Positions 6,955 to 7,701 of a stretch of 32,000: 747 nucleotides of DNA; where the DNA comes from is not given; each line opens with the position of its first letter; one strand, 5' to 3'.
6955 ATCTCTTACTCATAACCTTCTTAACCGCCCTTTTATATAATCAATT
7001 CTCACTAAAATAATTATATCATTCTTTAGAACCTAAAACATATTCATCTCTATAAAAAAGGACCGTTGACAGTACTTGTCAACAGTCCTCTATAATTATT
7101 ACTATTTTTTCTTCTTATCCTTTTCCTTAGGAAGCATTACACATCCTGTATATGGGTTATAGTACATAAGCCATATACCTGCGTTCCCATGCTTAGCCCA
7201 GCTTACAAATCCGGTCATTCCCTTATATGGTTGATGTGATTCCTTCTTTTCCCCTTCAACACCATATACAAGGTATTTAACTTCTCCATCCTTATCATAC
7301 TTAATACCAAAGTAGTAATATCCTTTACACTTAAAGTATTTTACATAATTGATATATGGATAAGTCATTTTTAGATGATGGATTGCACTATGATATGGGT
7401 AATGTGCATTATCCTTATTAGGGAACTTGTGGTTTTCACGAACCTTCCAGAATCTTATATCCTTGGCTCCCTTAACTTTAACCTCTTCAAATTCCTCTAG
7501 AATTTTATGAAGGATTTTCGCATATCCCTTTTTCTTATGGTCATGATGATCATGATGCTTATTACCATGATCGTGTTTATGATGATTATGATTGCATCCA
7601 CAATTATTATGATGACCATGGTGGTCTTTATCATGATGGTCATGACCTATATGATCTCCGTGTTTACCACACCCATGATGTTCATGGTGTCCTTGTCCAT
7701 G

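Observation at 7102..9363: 753-aa protein combining a long acidic region with about eight histidine-rich repeat units, flanked by two unrecognised globular domains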

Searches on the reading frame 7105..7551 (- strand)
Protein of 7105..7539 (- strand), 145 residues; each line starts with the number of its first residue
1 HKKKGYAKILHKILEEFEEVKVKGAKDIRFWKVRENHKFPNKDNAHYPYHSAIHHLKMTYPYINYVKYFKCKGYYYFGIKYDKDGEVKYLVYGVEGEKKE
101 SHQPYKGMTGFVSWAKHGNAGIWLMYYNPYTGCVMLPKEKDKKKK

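Call 7: search_protein_families(library=pfam, proteins=[window:7105-7539:-], max_evalue=1)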
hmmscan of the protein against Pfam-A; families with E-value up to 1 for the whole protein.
seq(145 aa): 0 families
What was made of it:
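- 7105..7536 (-): C-terminal Tyr/Lys/Gly-rich alpha/beta domain, aa 610-753, the family-defining and otherwise unassigned domain. No Pfam hit (call 7).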

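Call 8: find_homologous_proteins(query=window:7105-7539:-)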
Query seq(145 aa) (145 aa): 1 proteins with E <= 0.001 among 7 candidates.
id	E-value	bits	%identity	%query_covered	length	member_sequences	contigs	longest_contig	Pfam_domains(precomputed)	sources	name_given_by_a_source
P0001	1.7e-45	173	56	97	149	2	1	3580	-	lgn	-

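Call 11: find_encoding_contigs(protein=P0001, flank=5000)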
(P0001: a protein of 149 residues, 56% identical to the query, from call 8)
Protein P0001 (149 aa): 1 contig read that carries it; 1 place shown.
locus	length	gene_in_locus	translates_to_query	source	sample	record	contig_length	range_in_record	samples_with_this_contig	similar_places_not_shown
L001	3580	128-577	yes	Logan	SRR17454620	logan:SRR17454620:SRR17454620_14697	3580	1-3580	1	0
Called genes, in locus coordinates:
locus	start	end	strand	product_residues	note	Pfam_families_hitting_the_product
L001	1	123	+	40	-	?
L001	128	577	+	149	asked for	-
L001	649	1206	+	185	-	-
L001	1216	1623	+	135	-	-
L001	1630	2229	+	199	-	PF01790:LGT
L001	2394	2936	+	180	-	PF13302:Acetyltransf_3, PF13420:Acetyltransf_4, PF00583:Acetyltransf_1, PF13508:Acetyltransf_7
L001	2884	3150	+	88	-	-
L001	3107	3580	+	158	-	?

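Call 23: search_protein_representatives(alignment_id=A1)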
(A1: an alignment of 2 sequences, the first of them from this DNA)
Query: 2 sequences, 152 profile positions. Proteins with E-value up to 0.001 (for the whole library): 212; up to 1e-10: 117; up to 1e-30: 12. The best 150 are listed.
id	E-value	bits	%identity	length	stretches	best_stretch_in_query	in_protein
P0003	7.6e-65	234.3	-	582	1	4-150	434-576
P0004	7.6e-63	227.8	-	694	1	2-152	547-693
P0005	6.1e-60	218.4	-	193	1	3-150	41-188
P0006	1.1e-59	217.5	-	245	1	3-147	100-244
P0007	1.2e-59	217.4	-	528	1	2-149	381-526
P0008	2.5e-58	213.1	-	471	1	7-147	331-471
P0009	3.1e-58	212.8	-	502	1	4-150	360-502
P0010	1.7e-54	200.7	-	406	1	4-147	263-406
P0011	4.6e-52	192.8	-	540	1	5-146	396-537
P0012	4.4e-47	176.6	-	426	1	7-145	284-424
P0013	1.3e-45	171.8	-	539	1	4-147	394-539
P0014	6.2e-42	159.9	-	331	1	5-141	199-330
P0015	5.9e-27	111.3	-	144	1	11-145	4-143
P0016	3.4e-23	99.1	-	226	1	9-145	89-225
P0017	5.5e-23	98.4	-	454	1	10-144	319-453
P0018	5.1e-22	95.3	-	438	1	3-144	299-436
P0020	5.0e-21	92.0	-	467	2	8-144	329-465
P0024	2.4e-20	89.8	-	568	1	6-145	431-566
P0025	5.9e-20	88.5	-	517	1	6-145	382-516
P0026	8.1e-20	88.1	-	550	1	6-144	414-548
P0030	7.1e-19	85.0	-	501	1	3-144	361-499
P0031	8.1e-19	84.9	-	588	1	10-145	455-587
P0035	1.2e-18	84.3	-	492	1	4-146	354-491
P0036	1.2e-18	84.3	-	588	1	2-146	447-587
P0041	4.0e-18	82.6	-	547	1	4-145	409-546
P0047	2.6e-17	80.0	-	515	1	10-144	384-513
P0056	6.8e-17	78.6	-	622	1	2-144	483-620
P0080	1.3e-14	71.2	-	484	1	6-144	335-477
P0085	3.2e-14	69.9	-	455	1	8-144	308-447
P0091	2.1e-13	67.3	-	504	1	5-144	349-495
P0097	7.2e-13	65.5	-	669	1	6-147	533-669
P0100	1.3e-12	64.7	-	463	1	6-144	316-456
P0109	8.2e-12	62.1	-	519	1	3-145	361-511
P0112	2.1e-11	60.8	-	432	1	6-146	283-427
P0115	4.5e-11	59.7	-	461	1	8-145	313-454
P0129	5.5e-10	56.2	-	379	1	8-144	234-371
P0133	6.8e-10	55.9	-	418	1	5-141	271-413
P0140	1.2e-09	55.1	-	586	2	72-145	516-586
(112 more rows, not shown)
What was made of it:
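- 7105..7536 (-): 212 clusters found by exhaustive HMMER (call 23).
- On DUF7922 / C-terminal-domain family of Clostridiaceae (uncharacterised): The profile search found 212 clusters, nearly all with the match at the C-terminus (call 23).
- An exhaustive HMMER search with the C-domain profile found 212 clusters (call 23).
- Tried and rejected: The exhaustive HMMER search was needed (call 23).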

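Call 26: list_cluster_members(proteins=[P0003, P0004, P0007, P0008, P0011, P0012, P0017, P0018, P0020, P0024])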
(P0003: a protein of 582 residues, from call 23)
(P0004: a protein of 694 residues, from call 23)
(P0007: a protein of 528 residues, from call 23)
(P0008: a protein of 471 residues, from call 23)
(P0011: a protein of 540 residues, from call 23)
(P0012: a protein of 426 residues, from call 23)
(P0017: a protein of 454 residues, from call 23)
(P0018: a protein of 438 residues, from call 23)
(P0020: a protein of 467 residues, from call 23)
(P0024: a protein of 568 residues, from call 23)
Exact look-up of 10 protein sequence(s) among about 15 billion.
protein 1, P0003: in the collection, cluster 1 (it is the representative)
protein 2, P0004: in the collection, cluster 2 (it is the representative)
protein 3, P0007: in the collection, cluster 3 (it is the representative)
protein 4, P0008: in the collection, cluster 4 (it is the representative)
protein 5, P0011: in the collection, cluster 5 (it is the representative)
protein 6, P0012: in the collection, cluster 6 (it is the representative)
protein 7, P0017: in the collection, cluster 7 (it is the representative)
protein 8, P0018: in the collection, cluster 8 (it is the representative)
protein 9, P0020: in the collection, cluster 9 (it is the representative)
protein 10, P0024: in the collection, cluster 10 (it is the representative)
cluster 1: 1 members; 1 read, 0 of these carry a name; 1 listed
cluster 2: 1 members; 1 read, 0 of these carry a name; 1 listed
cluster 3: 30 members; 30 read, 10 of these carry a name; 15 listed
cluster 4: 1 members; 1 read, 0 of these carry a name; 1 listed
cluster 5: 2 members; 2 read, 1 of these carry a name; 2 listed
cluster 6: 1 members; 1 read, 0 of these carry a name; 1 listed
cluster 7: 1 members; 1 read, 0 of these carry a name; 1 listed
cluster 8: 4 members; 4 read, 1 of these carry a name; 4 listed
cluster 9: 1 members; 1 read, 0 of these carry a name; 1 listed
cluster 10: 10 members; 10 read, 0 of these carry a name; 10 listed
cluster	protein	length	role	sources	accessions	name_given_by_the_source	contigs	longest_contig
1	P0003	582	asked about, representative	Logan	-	-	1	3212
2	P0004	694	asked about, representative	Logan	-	-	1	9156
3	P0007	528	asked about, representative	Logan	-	-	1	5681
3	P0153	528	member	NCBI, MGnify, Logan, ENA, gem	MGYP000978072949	FL=1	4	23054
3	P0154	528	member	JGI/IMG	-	hypothetical protein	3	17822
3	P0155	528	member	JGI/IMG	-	hypothetical protein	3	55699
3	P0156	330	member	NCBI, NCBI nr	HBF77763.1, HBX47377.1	MAG TPA: hypothetical protein DEF85_00540, partial [Clostridiaceae bacterium] | hypothetical protein [Clostridiaceae bacterium]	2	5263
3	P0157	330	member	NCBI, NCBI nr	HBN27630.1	MAG TPA: hypothetical protein DD421_01115, partial [Clostridiaceae bacterium] | hypothetical protein [Clostridiaceae bacterium]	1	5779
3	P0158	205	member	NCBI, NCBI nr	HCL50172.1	MAG TPA: hypothetical protein DHW76_04125, partial [Clostridiaceae bacterium] | hypothetical protein [Clostridiaceae bacterium]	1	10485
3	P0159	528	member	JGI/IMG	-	hypothetical protein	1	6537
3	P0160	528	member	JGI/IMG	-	hypothetical protein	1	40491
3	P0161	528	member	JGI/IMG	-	hypothetical protein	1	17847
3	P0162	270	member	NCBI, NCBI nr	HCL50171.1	MAG TPA: hypothetical protein DHW76_04120, partial [Clostridiaceae bacterium] | hypothetical protein [Clostridiaceae bacterium]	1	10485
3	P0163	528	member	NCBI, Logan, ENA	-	-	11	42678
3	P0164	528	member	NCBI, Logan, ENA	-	-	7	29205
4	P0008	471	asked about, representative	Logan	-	-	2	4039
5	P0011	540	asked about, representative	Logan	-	-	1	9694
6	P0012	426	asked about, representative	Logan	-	-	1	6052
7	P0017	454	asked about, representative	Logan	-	-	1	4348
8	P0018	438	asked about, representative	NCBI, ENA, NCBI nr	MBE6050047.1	MAG: hypothetical protein E7214_05120 [Clostridium sp.] | hypothetical protein [Clostridium sp.]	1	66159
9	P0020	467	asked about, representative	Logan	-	-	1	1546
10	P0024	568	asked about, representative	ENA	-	-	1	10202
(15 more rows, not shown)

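Call 52: search_solved_structures(query=A4, max_evalue=10)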
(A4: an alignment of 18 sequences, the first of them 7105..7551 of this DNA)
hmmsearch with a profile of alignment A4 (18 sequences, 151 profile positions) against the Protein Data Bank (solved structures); distinct sequences matched with E-value up to 10: 5.
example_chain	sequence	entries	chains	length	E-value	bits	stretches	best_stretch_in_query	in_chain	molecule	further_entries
4mng_E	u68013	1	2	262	0.038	17.4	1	107-144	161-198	TRA@ protein,TRA@ protein, Ti antigen CD3-associated protein gamma chain V-J-C region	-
3omz_A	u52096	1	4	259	0.04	17.3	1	109-144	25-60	human Vdelta1 gamma delta T cell receptor delta1A/B-3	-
7ryl_C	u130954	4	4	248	0.048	17.1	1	109-144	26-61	T cell receptor gamma variable 4,T cell receptor beta constant 1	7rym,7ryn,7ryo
4mnh_A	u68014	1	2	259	0.048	17.1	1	109-144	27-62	T-cell receptor gamma chain V region PT-gamma-1/2, Human nkt tcr beta chain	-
22kk_H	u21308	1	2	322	0.05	17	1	110-144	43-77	TCR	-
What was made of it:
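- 7105..7536 (-): No PDB sequence relative (call 52).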

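Call 54: list_cluster_members(proteins=[P0080, P0085, P0091, P0100, P0109, P0112, P0115, P0129, P0133, P0140])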
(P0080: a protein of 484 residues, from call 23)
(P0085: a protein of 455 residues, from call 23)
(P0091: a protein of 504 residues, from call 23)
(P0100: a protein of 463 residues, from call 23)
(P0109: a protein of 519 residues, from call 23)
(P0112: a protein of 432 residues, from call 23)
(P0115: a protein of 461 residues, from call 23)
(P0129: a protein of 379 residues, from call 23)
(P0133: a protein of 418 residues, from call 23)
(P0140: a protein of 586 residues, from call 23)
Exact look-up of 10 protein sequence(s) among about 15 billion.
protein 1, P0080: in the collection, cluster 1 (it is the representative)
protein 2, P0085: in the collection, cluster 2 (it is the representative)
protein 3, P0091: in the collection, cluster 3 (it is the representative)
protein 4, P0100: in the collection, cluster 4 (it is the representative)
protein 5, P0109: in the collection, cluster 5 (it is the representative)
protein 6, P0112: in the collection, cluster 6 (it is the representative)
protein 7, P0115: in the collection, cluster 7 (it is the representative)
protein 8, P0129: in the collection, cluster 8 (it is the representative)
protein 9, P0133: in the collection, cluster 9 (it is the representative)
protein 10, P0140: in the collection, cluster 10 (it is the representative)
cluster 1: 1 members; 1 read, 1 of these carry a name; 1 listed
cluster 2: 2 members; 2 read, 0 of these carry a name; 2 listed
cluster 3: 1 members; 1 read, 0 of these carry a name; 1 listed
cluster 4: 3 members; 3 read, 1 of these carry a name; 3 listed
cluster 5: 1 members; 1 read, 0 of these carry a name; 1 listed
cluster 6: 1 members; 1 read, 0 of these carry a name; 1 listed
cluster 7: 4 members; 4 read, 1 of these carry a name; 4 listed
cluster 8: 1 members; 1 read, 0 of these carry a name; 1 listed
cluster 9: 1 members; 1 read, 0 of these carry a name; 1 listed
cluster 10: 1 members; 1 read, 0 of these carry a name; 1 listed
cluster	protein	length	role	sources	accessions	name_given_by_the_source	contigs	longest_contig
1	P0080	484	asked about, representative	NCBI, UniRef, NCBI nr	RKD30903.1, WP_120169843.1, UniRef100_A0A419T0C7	hypothetical protein [Thermohalobacter berrensis] | DUF7922 domain-containing protein n=1 Tax=Thermohalobacter berrensis TaxID=99594 ...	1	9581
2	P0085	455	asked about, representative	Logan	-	-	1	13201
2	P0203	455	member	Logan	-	-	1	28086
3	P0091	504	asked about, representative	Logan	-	-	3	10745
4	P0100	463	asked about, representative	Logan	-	-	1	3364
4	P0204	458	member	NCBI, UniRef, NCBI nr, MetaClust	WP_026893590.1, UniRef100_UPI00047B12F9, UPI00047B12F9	hypothetical protein [Clostridiisalibacter paucivorans] | hypothetical protein n=1 Tax=Clostridiisalibacter paucivorans TaxID=408753 ... | status=active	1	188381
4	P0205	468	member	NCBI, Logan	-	-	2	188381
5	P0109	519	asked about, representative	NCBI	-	-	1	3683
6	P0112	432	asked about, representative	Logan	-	-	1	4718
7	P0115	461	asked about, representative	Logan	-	-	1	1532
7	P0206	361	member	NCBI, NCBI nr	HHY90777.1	MAG TPA: hypothetical protein GX503_03855, partial [Clostridiales bacterium] | hypothetical protein [Clostridiales bacterium]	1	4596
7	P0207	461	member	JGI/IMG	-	-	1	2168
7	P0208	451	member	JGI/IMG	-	-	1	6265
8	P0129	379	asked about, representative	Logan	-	-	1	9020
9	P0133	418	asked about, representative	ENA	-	-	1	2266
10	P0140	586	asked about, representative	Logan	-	-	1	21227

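Call 55: predict_structure(alignment_id=A4)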
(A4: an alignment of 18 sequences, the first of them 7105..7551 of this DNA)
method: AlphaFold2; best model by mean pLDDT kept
length: 149 residues; sequences in the alignment: 18
mean_pLDDT: 84.1   pTM: 0.81
mean pLDDT of the five models: 84.1, 81.6, 79.9, 79.9, 76.9
residues with pLDDT >= 90: 64; 70-90: 65; 50-70: 10; < 50: 10
segments of 3 or more residues with pLDDT < 50: 1-6, 146-149
pLDDT, mean of each block of 10 residues (from residue 1): 52 91 91 94 82 88 72 92 91 94 91 89 92 86 56
secondary structure, 60 per line:
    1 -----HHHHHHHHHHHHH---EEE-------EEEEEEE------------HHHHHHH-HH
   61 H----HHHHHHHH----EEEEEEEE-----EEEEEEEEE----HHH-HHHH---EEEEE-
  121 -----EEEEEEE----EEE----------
elements in order: H6-18 E22-24 E32-38 H51-57 H66-73 E78-85 E91-99 H108-111 E115-119 E126-132 E137-139
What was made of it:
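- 7105..7536 (-): AF2 pTM 0.81 (call 55).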

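Call 58: fold_search(model_id=the predicted structure, library=pdb)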
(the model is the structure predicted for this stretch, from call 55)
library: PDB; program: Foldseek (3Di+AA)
matches with E <= 10: 250; with E <= 0.001: 0
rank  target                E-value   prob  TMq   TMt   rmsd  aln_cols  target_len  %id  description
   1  5t53                  3.0e-01  0.08  0.19  0.16  15.2       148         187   12  MOLECULAR BASIS FOR COHESIN ACETYLATION BY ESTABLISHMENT OF SISTER CHROMATID COHESION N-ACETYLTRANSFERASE ESCO1 (released 2016-11-09)
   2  7bvd_B                3.8e-01  0.09  0.17  0.06  16.3       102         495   14  Anthranilate synthase component I (TrpE)[Mycolicibacterium smegmatis] (released 2020-05-06)
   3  7bvd_A                4.3e-01  0.08  0.17  0.06  16.3       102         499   14  Anthranilate synthase component I (TrpE)[Mycolicibacterium smegmatis] (released 2020-05-06)
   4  5cwa                  4.6e-01  0.08  0.17  0.06  16.4       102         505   14  Structure of Anthranilate Synthase Component I (TrpE) from Mycobacterium tuberculosis with inhibitor bound (released 2015-08-12)
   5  6pdk                  4.8e-01  0.16  0.26  0.17  11.1       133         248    8  The Structure of Smlt3025, an immunity protein of the Stenotrophomonas maltophilia type IV secretion system (released 2019-09-04)
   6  4ygt                  8.8e-01  0.08  0.18  0.18   8.2        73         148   12  Crystal structure of a DUF4309 family protein (YjgB) from Bacillus subtilis subsp. subtilis str. 168 at 2.13 A resolutio (released 2015-03-18)
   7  5n22_D                8.8e-01  0.06  0.23  0.21  10.4       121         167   10  Structure of xEco2 acetyltransferase domain bound to K106-CoA conjugate (released 2017-03-15)
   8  4mxe_B                9.9e-01  0.04  0.17  0.15  19.0       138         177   11  Human ESCO1 (Eco1/Ctf7 ortholog), acetyltransferase domain in complex with acetyl-CoA (released 2015-04-08)
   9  5z45_B                1.1e+00  0.08  0.25  0.15   9.5       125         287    5  Crystal structure of prenyltransferase AmbP1 pH6.5 complexed with GSPP and cis-indolyl vinyl isonitrile (released 2018-06-06)
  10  5z43_B                1.1e+00  0.08  0.27  0.17   9.4       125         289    7  Crystal structure of prenyltransferase AmbP1 apo structure (released 2018-06-06)
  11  6sp0                  1.1e+00  0.06  0.17  0.14  12.4       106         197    9  Structure of Esco2 acetyltransferase in complex with CoA (released 2020-07-01)
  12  7ui9_a                1.2e+00  0.02  0.15  0.09  18.8       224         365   10  Core Mediator-PICearly (Copy A) (released 2023-02-15)
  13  4mxe_A                1.3e+00  0.03  0.18  0.16  17.5       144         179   10  Human ESCO1 (Eco1/Ctf7 ortholog), acetyltransferase domain in complex with acetyl-CoA (released 2015-04-08)
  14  2cy9_B                1.4e+00  0.03  0.18  0.20  15.1       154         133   10  Crystal structure of thioesterase superfamily member2 from Mus musculus (released 2006-01-06)
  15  8bo9_C                1.5e+00  0.09  0.26  0.23   8.3        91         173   10  NanoLuc-D9R/H57A/K89R mutant complexed with azacoelenterazine bound in intra-barrel catalytic site (released 2023-09-27)
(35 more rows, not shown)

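Call 59: list_cluster_members(proteins=[P0025, P0026, P0030, P0031, P0035, P0036, P0041, P0047, P0056, P0097])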
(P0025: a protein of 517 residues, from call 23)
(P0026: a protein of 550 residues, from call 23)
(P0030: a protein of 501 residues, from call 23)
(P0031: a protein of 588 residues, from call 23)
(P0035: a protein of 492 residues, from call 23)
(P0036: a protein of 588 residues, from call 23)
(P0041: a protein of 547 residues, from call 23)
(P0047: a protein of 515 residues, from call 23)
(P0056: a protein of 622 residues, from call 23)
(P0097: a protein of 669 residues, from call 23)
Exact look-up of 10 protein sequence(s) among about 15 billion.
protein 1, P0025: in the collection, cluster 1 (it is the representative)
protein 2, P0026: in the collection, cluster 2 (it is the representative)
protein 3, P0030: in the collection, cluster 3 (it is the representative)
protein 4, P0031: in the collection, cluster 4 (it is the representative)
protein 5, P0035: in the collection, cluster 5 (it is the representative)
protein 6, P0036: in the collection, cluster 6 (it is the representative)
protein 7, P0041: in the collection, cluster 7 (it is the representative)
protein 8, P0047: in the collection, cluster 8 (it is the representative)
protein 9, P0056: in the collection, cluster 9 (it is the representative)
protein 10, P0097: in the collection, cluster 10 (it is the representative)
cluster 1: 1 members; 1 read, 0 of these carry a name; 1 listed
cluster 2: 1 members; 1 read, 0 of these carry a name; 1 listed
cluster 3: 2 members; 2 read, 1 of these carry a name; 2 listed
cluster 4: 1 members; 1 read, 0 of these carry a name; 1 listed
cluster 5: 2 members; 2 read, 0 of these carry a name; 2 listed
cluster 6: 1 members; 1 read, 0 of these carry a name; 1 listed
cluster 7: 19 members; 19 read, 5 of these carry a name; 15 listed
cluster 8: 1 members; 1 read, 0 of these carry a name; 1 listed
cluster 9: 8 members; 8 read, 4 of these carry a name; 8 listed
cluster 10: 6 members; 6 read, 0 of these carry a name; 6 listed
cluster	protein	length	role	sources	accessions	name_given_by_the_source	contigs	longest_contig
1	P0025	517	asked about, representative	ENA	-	-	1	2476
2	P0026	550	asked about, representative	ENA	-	-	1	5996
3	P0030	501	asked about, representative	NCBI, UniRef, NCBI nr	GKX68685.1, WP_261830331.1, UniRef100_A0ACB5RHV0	hypothetical protein [Inconstantimicrobium mannanitabidum] | Uncharacterized protein n=1 Tax=Inconstantimicrobium mannanitabidum TaxID=1604901 ... | hypothetical protein [Clostridium sp. TW13]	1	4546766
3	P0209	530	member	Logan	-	-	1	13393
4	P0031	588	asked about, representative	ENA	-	-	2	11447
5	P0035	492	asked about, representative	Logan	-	-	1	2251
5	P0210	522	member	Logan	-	-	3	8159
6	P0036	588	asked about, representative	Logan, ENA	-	-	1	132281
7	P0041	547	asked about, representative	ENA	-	-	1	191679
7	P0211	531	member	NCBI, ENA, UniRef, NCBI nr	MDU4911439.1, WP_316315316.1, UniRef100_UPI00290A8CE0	hypothetical protein [Clostridium baratii] | hypothetical protein n=1 Tax=Clostridium baratii TaxID=1561 RepID=UPI00290A8CE0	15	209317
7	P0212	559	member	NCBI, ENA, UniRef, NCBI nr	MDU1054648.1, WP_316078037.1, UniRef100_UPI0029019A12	hypothetical protein [Clostridium baratii] | hypothetical protein n=1 Tax=Clostridium baratii TaxID=1561 RepID=UPI0029019A12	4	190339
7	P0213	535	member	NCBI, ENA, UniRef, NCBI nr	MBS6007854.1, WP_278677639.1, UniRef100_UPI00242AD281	MAG: hypothetical protein KIB43_12960 [Clostridium baratii] | hypothetical protein n=1 Tax=Clostridium baratii TaxID=1561 RepID=UPI00242AD281 | hypothetical protein [Clostridium baratii]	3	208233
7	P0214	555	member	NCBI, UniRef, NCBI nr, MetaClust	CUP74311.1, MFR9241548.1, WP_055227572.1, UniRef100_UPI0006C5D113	putative transmembrane protein [Clostridium baratii] | hypothetical protein n=1 Tax=Clostridium baratii TaxID=1561 RepID=UPI0006C5D113 | hypothetical protein [Clostridium baratii]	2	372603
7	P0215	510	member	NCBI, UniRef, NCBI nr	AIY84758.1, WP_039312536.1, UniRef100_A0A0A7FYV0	hypothetical protein U729_1226 [Clostridium baratii str. Sullivan] | Transmembrane protein n=1 Tax=Clostridium baratii str. Sullivan TaxID=1415775 ... | hypothetical protein [Clostridium baratii]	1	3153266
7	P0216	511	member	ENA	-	-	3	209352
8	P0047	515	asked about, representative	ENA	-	-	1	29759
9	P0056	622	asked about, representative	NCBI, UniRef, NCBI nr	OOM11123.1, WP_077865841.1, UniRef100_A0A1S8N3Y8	hypothetical protein [Clostridium saccharobutylicum] | Transmembrane protein n=1 Tax=Clostridium saccharobutylicum TaxID=169679 ...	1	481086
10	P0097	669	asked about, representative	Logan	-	-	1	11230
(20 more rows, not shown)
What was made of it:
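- Linker length varies even within species: C. baratii 510-567 aa, C. saccharobutylicum 508-633 aa (call 59). A hypervariable, repeat-prone linker with within-species length variation is more typical of structural or surface proteins (call 59).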

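Call 67: fold_search(model_id=the predicted structure, library=viral)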
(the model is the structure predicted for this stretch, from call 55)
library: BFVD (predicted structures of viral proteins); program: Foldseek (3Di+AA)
matches with E <= 10: 387; with E <= 0.001: 0
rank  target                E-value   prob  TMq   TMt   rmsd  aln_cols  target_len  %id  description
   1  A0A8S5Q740            7.9e-02  0.07  0.15  0.13  17.7       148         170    9  Tail tube protein [Myoviridae sp. ctTRu92]
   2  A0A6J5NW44            1.4e-01  0.08  0.15  0.14  18.1       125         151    8  Uncharacterized protein [uncultured Caudovirales phage]
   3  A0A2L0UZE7            1.5e-01  0.38  0.34  0.24   8.7       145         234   12  Uncharacterized protein [Agrobacterium phage Atu_ph07]
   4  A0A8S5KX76            1.7e-01  0.10  0.18  0.18  13.9       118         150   11  Coat protein [ssRNA phage ESE005]
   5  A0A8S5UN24            1.8e-01  0.05  0.15  0.08  15.4       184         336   11  NTP-PPase-like protein [Siphoviridae sp. ctzr51]
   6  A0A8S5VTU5            2.3e-01  0.08  0.20  0.17  14.8       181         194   10  Baseplate wedge protein [Ackermannviridae sp.]
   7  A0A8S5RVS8            3.5e-01  0.20  0.26  0.32   8.1       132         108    6  Uncharacterized protein [Siphoviridae sp. ctHip2]
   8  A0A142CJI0            3.8e-01  0.12  0.26  0.14  12.1       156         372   11  (no name in the UniProt tables at hand)
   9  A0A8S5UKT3            4.2e-01  0.04  0.15  0.15  17.1       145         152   10  Tail tube protein [Myoviridae sp. ctQf419]
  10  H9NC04                4.2e-01  0.03  0.13  0.09  15.0       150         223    9  (no name in the UniProt tables at hand)
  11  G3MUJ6                4.8e-01  0.13  0.24  0.25   8.0       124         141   10  Activator of middle period transcription [Escherichia phage Bp7]
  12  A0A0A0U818            5.4e-01  0.05  0.17  0.04  14.3       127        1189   15  (no name in the UniProt tables at hand)
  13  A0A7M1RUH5            5.7e-01  0.10  0.23  0.28   8.6       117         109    8  Uncharacterized protein [uncultured phage cr124_1]
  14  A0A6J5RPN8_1          6.9e-01  0.11  0.21  0.04   8.5        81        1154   18  Large polyvalent protein associated domain-containing protein [uncultured Caudovirales phage]
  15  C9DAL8                7.3e-01  0.15  0.27  0.31   9.4       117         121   12  Uncharacterized protein [Mycobacterium phage ET08]
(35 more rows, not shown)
